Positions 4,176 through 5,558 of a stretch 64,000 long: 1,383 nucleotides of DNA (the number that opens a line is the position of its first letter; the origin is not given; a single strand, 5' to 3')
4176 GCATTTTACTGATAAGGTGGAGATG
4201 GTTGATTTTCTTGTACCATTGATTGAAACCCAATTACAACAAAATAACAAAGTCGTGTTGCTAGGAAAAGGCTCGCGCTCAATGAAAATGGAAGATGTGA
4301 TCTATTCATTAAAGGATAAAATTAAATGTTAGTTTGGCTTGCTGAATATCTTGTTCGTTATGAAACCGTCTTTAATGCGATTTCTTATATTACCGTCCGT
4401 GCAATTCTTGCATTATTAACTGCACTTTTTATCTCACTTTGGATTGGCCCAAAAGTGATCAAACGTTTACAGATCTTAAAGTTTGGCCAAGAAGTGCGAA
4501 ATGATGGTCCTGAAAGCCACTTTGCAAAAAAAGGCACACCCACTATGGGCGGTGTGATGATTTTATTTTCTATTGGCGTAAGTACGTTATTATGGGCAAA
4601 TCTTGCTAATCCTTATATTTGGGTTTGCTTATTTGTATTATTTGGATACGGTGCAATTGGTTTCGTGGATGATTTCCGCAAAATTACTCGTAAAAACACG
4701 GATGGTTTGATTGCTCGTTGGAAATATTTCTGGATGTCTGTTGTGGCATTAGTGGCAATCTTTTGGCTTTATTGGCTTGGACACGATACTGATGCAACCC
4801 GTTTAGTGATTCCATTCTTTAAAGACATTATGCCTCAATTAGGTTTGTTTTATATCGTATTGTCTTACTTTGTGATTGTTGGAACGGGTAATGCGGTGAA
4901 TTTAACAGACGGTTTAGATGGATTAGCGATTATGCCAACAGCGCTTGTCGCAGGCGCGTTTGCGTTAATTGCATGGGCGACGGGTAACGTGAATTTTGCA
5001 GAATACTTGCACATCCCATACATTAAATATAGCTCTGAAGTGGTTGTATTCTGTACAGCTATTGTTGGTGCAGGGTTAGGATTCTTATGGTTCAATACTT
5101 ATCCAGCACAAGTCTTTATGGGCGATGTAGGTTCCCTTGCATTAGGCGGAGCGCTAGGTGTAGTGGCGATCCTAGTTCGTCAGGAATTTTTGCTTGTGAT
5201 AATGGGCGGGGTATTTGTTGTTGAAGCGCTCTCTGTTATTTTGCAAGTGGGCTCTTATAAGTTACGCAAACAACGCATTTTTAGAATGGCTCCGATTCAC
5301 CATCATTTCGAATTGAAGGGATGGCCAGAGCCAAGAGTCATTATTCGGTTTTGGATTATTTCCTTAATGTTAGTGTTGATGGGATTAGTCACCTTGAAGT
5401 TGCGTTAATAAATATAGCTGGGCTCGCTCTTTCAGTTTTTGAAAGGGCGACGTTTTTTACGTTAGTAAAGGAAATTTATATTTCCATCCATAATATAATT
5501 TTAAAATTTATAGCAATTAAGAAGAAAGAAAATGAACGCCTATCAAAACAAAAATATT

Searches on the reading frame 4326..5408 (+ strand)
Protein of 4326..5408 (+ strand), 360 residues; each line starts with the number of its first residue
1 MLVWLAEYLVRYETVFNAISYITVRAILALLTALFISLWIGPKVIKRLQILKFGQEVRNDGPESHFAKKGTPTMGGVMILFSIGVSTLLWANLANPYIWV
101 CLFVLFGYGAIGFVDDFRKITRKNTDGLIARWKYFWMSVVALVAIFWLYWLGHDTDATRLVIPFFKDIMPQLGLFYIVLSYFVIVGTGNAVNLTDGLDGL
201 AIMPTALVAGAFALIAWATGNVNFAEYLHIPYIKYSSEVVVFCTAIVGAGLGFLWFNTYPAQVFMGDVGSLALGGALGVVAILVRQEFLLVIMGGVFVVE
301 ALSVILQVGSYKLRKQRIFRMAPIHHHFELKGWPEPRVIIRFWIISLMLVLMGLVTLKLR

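Call 52: find_encoding_contigs(protein=window:4326-5408:+, flank=10000, max_places=10)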
Protein window:4326-5408:+ (360 aa): 23 contigs read that carry it; 10 places shown.
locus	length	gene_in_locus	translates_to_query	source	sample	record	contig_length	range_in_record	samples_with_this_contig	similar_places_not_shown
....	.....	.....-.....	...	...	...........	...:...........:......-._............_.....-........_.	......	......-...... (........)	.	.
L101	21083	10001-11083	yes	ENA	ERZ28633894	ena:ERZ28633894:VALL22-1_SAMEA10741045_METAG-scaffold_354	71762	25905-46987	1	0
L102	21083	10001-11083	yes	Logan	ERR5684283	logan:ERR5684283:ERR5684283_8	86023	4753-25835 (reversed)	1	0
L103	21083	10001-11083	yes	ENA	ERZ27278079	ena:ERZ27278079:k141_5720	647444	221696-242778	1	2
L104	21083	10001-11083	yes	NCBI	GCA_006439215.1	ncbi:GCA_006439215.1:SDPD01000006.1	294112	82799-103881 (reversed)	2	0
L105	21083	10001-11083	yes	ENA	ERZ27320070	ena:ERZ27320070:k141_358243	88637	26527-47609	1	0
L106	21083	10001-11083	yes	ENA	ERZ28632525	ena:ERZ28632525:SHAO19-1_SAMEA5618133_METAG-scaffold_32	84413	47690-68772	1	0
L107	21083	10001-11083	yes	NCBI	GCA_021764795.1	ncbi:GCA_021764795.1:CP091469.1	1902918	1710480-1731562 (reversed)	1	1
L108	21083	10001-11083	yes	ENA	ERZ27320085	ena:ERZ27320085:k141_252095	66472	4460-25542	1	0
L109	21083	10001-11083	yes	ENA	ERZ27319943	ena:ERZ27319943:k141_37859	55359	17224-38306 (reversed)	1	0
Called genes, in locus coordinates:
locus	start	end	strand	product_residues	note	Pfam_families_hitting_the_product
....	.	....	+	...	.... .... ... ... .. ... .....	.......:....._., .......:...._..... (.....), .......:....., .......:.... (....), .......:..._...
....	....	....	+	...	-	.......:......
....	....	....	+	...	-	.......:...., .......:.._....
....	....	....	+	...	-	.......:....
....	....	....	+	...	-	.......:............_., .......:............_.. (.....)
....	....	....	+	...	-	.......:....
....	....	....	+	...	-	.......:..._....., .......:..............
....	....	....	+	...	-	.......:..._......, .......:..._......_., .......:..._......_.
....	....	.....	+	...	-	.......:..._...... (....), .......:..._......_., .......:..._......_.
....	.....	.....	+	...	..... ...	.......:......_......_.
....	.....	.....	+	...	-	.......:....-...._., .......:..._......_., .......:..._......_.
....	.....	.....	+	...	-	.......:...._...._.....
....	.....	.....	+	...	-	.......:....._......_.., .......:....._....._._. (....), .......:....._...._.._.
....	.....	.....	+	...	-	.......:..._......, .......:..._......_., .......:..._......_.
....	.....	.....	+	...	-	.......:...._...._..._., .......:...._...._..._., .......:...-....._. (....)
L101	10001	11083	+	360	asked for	PF00953:Glycos_transf_4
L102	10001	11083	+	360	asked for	PF00953:Glycos_transf_4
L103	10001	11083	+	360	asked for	PF00953:Glycos_transf_4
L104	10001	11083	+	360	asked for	PF00953:Glycos_transf_4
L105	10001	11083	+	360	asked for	PF00953:Glycos_transf_4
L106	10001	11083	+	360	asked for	PF00953:Glycos_transf_4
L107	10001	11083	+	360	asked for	PF00953:Glycos_transf_4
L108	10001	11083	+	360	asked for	PF00953:Glycos_transf_4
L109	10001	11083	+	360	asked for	PF00953:Glycos_transf_4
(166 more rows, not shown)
